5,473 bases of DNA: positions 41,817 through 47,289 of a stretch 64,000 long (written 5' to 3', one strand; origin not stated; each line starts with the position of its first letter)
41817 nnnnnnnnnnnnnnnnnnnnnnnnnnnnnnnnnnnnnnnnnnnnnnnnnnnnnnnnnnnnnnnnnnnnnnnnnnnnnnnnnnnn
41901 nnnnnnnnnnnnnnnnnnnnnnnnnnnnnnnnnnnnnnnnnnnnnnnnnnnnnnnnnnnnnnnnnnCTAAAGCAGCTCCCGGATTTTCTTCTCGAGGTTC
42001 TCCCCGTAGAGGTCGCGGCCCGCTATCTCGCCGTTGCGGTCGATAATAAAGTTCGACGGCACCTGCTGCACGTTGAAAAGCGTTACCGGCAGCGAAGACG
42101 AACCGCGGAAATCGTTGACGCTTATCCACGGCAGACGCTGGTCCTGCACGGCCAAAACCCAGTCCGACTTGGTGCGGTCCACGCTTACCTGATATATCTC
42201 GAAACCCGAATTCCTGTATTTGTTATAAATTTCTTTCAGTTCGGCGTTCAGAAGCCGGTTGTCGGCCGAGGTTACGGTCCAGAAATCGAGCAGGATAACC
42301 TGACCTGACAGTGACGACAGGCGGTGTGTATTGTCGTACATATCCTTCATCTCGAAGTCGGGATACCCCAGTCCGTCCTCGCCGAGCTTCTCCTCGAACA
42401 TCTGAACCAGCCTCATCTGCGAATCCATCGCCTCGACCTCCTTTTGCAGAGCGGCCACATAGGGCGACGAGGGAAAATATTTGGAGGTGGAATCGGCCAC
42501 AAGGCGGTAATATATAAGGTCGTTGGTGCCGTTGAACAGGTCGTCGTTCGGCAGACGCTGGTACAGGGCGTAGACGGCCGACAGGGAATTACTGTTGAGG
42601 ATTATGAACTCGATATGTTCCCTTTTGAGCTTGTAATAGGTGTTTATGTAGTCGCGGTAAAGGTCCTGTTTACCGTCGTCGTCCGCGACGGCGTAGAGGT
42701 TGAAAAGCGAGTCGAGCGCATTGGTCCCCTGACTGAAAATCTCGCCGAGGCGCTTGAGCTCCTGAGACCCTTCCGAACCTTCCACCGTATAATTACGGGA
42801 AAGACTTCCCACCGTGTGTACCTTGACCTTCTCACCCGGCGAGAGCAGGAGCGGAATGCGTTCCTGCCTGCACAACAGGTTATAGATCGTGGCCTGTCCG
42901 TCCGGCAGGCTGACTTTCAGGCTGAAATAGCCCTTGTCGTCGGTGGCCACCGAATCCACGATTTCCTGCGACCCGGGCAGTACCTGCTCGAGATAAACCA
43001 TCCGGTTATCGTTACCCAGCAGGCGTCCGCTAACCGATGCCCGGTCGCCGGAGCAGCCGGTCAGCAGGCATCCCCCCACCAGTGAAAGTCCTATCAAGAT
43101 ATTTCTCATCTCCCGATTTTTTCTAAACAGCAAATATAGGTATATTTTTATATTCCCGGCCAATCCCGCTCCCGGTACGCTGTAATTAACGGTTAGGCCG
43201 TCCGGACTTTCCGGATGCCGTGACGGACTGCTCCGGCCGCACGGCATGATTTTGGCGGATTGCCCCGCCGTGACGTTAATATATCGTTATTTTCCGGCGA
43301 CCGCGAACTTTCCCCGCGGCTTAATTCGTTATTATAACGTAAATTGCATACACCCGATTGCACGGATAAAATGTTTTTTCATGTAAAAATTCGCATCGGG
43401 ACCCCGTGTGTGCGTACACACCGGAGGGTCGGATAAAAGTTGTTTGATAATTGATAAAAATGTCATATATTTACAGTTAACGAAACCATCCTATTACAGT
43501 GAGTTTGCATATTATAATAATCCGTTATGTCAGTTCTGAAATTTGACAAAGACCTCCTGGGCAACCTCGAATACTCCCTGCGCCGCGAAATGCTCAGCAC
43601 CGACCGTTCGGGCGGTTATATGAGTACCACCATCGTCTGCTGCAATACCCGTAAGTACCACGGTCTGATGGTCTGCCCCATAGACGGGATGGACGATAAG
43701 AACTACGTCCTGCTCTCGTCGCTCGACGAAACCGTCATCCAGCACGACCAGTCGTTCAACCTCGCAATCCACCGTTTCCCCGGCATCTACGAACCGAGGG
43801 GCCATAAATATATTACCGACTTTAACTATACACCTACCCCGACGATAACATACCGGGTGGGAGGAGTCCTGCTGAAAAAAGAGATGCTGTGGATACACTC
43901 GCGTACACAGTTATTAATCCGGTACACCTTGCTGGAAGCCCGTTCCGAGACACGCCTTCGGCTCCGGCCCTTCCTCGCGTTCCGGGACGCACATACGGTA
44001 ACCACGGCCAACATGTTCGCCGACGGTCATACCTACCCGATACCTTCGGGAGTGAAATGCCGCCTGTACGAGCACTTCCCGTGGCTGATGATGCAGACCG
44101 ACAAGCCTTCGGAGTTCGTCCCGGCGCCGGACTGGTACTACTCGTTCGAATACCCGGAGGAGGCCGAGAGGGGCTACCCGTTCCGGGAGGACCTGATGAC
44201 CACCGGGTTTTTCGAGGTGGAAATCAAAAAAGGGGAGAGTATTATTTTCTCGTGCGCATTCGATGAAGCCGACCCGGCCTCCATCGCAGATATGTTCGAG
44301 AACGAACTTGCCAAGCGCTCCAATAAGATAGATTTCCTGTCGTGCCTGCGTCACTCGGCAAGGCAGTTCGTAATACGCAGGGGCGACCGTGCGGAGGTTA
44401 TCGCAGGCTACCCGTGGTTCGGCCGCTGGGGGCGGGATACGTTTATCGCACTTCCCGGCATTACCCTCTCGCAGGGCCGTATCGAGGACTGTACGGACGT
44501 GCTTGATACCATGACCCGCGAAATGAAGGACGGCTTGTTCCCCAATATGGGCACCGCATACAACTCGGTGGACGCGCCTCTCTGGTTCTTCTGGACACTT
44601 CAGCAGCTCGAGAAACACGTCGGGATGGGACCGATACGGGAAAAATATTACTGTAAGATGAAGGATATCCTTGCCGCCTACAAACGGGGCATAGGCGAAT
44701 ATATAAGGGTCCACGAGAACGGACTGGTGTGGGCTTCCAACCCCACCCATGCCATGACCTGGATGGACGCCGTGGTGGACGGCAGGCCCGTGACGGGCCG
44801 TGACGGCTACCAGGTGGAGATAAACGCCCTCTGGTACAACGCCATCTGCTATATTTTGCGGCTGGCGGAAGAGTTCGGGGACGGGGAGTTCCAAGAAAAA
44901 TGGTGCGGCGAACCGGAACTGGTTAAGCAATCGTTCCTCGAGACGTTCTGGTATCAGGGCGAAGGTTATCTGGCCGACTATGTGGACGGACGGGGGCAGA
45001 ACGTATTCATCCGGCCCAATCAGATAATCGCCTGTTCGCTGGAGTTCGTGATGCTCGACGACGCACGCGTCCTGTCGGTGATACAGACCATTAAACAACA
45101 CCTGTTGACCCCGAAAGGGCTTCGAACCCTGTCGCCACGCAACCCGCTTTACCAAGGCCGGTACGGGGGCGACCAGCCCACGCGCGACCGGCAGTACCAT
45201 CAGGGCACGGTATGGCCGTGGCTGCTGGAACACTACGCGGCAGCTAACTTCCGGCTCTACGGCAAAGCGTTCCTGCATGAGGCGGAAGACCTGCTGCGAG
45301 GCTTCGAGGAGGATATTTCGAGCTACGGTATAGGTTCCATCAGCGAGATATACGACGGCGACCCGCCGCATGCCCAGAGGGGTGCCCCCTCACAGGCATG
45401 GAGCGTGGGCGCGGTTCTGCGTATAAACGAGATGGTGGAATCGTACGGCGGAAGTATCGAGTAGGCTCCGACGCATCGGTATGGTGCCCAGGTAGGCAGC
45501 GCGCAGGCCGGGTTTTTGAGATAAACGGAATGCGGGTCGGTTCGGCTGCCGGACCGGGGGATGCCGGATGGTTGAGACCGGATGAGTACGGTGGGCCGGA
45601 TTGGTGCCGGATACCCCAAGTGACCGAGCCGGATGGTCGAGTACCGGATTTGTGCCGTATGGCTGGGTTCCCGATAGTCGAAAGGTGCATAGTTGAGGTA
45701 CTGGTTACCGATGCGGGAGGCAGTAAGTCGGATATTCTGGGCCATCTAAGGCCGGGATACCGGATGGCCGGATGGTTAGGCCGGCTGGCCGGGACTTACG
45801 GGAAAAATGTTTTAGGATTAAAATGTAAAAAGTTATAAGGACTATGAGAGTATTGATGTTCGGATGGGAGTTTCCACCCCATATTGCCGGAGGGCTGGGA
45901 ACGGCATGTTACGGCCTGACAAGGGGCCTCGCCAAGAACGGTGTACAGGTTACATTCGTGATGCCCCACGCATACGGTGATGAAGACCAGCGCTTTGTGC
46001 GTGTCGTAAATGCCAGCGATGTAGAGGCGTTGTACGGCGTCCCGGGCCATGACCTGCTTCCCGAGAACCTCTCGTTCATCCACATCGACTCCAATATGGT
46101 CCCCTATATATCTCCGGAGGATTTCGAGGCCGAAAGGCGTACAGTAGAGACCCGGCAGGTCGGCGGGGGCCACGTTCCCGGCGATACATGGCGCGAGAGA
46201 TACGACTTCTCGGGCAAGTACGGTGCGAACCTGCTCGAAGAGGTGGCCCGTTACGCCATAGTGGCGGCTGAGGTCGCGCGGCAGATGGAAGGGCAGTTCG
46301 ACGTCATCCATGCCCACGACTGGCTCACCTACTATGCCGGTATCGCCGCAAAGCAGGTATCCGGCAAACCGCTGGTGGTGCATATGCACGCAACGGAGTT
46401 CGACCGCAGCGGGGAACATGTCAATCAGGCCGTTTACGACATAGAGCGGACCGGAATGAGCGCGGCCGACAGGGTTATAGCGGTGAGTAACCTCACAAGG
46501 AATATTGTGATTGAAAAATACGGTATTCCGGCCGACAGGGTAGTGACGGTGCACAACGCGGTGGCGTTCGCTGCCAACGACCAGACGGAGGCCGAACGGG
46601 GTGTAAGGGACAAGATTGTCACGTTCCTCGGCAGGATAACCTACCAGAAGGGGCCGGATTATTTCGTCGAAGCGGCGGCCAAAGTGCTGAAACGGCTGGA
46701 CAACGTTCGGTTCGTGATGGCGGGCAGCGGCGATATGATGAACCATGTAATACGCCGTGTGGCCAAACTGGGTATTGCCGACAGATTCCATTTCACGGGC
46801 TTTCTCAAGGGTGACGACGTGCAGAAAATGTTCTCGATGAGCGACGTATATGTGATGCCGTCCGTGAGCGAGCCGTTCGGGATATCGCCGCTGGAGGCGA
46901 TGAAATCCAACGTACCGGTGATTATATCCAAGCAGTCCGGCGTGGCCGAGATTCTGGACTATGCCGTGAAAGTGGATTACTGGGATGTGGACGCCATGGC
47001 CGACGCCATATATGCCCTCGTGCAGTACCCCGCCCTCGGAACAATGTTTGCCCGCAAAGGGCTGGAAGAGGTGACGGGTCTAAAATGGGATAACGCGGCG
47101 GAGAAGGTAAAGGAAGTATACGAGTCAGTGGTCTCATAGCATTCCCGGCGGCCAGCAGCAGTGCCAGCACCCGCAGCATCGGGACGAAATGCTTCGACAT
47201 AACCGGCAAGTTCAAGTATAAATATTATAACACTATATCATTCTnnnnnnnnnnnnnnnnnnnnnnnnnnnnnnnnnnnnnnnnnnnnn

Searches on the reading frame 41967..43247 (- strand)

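Call 87: search_protein_families(library=pfam, proteins=[window:41967-43247:-], max_evalue=0.000001)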
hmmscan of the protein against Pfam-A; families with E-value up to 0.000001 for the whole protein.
window:41967-43247:- (426 aa): 2 families
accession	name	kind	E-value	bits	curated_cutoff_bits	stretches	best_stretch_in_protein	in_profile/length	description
PF13905.12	Thioredoxin_8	-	2.1e-12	47.6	27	1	315-408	1-94/94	Thioredoxin-like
PF00578.27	AhpC-TSA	-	1.5e-09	38.3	26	1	295-409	5-122/124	AhpC/TSA family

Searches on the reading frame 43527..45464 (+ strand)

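Call 87: search_protein_families(library=pfam, proteins=[window:43527-45464:+], max_evalue=0.000001)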
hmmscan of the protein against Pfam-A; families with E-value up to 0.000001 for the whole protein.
window:43527-45464:+ (645 aa): 3 families
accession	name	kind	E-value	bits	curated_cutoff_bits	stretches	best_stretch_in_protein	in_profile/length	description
PF06202.20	GDE_C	-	6e-99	331.9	21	1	277-632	2-367/367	Amylo-alpha-1,6-glucosidase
PF12439.13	GDE_N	-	1.4e-77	260.6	27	1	20-239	1-218/219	Glycogen debranching enzyme N terminal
PF22422.2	MGH1-like_GH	-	9e-08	32.5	27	1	414-626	156-356/356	Mannosylglycerate hydrolase MGH1-like glycoside hydrolase domain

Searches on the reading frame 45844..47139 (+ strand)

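Call 87: search_protein_families(library=pfam, proteins=[window:45844-47139:+], max_evalue=0.000001)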
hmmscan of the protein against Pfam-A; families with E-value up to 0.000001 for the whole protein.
window:45844-47139:+ (431 aa): 6 families
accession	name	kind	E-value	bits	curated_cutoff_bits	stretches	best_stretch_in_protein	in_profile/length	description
PF00534.26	Glycos_transf_1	-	4.3e-34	118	26.4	1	254-395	13-158/172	Glycosyl transferases group 1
PF13692.12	Glyco_trans_1_4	-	9e-32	110.7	27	1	257-394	2-141/142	Glycosyl transferases group 1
PF13439.12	Glyco_transf_4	-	7.2e-25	88.4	28.5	1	140-240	60-166/170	Glycosyltransferase Family 4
PF13579.12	Glyco_trans_4_4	-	4.4e-22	79.6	29.7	1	16-238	1-157/158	Glycosyl transferase 4-like domain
PF20706.3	GT4-conflict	-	1.4e-21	77.4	26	1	151-376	81-325/385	Family 4 Glycosyltransferase in conflict systems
PF08323.17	Glyco_transf_5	-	2.9e-21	76.7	22.7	1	2-220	1-222/239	Starch synthase catalytic domain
